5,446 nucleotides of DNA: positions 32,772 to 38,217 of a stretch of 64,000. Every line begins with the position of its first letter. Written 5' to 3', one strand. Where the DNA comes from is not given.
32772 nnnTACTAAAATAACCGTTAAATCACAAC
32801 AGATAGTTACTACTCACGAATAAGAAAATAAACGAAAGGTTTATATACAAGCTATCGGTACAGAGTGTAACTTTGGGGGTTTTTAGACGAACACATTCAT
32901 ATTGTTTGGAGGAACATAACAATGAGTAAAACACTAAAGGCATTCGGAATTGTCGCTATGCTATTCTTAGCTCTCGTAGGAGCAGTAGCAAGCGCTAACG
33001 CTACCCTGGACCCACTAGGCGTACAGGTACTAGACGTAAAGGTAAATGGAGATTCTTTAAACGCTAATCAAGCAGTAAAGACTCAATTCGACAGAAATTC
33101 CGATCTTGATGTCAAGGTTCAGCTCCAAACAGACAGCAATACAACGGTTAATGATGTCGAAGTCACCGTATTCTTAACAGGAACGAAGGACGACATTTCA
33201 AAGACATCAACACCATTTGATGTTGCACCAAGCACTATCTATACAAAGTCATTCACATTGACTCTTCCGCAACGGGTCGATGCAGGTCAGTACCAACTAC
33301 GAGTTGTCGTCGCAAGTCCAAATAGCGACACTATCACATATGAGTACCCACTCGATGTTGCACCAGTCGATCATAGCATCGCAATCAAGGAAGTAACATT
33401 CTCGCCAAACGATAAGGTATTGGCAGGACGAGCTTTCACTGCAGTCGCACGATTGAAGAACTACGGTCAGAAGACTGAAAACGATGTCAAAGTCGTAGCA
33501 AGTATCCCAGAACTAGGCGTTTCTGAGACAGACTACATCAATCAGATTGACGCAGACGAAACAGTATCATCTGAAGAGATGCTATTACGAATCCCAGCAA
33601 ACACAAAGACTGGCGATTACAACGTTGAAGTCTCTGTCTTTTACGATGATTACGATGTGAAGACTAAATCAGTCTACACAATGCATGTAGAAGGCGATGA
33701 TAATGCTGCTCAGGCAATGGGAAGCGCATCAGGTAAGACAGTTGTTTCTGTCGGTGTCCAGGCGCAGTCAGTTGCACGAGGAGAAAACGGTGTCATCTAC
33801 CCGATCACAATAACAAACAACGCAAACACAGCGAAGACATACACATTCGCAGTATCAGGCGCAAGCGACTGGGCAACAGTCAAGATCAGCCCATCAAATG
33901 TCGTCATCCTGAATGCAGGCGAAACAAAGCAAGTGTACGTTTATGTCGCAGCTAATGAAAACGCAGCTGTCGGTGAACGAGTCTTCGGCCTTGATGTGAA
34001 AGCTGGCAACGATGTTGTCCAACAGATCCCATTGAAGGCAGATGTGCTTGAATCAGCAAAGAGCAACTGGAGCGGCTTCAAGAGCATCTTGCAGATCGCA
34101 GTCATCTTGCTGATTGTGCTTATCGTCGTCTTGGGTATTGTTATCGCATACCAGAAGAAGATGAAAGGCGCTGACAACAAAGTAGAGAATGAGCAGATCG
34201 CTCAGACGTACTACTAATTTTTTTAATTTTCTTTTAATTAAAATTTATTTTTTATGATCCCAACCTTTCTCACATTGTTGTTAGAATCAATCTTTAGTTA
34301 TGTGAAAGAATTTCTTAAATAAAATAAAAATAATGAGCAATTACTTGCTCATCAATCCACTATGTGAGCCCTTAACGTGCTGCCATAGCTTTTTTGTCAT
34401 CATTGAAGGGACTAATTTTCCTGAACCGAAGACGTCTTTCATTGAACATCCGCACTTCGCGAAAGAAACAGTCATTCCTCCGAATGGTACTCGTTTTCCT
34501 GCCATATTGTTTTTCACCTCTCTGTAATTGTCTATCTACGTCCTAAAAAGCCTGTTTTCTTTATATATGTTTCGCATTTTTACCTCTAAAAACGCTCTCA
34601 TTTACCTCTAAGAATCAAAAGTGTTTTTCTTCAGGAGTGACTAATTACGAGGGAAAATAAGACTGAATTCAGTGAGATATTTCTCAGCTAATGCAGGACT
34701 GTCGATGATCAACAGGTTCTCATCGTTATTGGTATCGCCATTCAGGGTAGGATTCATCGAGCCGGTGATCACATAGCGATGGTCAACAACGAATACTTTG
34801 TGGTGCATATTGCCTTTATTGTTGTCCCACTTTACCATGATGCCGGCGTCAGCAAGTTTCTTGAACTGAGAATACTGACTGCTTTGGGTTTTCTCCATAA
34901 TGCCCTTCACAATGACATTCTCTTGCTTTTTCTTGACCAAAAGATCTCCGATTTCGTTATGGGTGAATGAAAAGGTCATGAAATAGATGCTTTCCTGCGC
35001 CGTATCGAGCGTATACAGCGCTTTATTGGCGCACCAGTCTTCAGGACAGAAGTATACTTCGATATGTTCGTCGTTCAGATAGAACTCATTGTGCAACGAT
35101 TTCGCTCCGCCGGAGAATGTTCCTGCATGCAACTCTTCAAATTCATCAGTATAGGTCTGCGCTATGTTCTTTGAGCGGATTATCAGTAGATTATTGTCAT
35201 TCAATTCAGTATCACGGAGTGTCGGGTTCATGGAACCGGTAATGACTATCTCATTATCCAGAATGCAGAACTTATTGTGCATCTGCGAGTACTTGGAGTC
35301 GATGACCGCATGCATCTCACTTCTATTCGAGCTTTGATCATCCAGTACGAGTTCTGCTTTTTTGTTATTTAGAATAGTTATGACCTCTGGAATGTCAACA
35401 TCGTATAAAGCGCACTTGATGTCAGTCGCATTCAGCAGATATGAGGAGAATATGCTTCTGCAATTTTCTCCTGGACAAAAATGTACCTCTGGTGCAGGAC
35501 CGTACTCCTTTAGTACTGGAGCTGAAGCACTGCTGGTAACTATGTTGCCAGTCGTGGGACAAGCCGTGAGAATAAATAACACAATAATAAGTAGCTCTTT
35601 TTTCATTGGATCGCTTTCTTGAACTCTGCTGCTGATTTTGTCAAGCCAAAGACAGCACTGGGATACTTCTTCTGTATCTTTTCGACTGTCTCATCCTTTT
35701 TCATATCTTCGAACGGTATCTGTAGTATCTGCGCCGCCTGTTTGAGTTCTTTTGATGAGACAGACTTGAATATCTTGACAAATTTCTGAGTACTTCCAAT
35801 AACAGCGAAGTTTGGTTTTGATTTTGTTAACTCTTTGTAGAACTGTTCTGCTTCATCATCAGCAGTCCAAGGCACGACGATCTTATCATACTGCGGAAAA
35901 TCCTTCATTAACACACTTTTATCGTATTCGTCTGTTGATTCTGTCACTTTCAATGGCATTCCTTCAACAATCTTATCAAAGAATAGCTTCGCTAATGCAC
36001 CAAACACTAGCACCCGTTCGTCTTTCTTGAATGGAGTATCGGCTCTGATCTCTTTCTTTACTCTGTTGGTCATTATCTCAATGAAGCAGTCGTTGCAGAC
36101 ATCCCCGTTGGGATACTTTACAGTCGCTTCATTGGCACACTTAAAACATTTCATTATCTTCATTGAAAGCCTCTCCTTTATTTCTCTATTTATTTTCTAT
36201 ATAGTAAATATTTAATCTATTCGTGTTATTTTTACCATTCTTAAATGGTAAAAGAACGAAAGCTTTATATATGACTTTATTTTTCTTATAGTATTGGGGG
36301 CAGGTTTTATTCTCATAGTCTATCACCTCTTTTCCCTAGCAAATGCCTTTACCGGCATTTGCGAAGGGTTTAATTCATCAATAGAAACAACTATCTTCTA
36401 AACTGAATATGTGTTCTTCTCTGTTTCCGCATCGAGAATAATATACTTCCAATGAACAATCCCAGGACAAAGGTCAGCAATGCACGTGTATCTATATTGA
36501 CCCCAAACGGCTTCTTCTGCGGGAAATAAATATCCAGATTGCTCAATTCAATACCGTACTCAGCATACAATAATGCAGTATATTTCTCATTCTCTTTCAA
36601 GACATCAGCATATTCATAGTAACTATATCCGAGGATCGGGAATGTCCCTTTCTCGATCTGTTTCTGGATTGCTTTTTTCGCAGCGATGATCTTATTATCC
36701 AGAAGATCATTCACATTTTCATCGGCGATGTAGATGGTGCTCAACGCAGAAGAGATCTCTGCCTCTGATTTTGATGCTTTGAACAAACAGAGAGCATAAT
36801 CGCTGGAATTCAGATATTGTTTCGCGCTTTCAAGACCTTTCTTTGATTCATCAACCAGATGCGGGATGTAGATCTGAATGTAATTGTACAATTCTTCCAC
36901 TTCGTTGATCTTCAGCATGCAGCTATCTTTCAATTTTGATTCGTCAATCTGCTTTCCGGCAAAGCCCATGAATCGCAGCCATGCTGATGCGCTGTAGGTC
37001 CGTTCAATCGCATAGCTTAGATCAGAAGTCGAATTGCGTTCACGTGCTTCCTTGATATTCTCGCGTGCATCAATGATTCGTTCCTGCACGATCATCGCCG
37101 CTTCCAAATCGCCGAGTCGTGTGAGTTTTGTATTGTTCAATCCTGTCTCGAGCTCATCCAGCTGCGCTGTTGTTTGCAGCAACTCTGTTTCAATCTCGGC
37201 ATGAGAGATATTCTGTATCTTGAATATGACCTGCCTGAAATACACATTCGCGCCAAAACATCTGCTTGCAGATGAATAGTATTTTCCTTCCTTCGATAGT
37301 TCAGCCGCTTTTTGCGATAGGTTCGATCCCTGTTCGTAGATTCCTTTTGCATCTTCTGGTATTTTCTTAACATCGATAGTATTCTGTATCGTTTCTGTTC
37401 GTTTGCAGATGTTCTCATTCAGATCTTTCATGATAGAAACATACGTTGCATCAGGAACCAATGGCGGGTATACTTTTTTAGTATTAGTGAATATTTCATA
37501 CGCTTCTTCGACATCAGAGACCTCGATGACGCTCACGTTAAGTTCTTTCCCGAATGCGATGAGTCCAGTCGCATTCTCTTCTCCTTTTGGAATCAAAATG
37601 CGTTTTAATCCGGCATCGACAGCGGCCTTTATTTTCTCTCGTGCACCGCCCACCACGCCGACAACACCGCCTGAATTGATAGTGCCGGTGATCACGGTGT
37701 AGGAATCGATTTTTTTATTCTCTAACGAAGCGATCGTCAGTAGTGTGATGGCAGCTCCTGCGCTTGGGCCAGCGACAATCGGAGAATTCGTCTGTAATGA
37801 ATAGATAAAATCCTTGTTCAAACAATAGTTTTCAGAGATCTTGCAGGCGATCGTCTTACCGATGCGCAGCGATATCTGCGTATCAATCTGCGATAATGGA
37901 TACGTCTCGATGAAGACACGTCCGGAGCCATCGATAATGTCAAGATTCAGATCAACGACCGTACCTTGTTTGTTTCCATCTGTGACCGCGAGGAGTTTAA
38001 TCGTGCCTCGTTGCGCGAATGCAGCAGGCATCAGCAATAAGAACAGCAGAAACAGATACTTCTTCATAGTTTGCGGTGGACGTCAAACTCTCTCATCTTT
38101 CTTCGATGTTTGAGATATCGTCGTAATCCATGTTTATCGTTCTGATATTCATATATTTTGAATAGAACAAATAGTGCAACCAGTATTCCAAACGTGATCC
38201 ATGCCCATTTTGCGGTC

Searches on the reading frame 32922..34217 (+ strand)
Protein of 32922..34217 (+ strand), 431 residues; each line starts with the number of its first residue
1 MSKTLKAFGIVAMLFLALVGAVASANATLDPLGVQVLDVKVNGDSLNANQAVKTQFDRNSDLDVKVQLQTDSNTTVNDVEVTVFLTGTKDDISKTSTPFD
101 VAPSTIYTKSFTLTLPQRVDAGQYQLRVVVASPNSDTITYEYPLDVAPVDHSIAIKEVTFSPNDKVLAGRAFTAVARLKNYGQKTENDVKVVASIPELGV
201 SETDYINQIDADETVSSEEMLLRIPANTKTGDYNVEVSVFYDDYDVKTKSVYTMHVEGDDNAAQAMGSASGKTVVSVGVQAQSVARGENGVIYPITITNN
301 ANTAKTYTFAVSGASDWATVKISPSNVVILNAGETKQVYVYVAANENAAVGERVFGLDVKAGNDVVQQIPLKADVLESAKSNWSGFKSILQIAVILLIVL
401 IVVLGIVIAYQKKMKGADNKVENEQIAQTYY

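Call 10: search_protein_families(library=pfam, proteins=[window:32922-34217:+], max_evalue=0.001)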
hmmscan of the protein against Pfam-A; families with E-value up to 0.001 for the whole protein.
window:32922-34217:+ (431 aa): 3 families
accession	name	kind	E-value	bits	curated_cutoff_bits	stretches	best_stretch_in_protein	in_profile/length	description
PF10633.15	NPCBM_assoc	-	1.7e-14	54.2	24.4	2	168-239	3-75/78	NPCBM-associated, NEW3 domain of alpha-galactosidase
PF11614.14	FixG_C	-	8.8e-09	36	25.6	1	293-354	35-96/119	IG-like fold at C-terminal of FixG, putative oxidoreductase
PF01835.25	MG2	-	0.00048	20.9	32.8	0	62-135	17-87/96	MG2 domain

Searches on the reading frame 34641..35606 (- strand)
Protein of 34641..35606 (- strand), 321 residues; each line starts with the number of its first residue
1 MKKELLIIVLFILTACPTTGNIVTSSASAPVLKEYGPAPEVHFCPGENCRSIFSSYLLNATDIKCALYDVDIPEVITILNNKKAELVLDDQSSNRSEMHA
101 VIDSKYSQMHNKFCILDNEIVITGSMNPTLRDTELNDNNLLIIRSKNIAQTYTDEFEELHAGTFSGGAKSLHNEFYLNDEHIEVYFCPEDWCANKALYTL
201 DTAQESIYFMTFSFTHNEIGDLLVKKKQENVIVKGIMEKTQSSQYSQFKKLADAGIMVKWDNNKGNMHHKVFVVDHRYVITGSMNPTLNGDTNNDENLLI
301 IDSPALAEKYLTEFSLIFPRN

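Call 10: search_protein_families(library=pfam, proteins=[window:34641-35606:-], max_evalue=0.001)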
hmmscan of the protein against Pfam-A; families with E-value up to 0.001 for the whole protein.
window:34641-35606:- (321 aa): 3 families
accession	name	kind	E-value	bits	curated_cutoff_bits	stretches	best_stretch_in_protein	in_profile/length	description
PF13091.12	PLDc_2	-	2.2e-38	131.5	27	2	199-315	4-129/132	PLD-like domain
PF00614.28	PLDc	-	1.4e-08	34.8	21.9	0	264-285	2-23/28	Phospholipase D Active site motif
PF07894.18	SACK1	-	2e-06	28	21.4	0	108-161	218-270/274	Scaffolding anchor of CK1 domain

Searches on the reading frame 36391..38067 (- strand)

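Call 10: search_protein_families(library=pfam, proteins=[window:36391-38067:-], max_evalue=0.001)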
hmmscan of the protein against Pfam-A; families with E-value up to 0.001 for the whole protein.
window:36391-38067:- (558 aa): 1 family
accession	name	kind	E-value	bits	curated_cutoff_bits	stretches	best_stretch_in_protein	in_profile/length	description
PF05362.19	Lon_C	-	2.1e-10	41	21.1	1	99-188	108-197/205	Lon protease (S16) C-terminal proteolytic domain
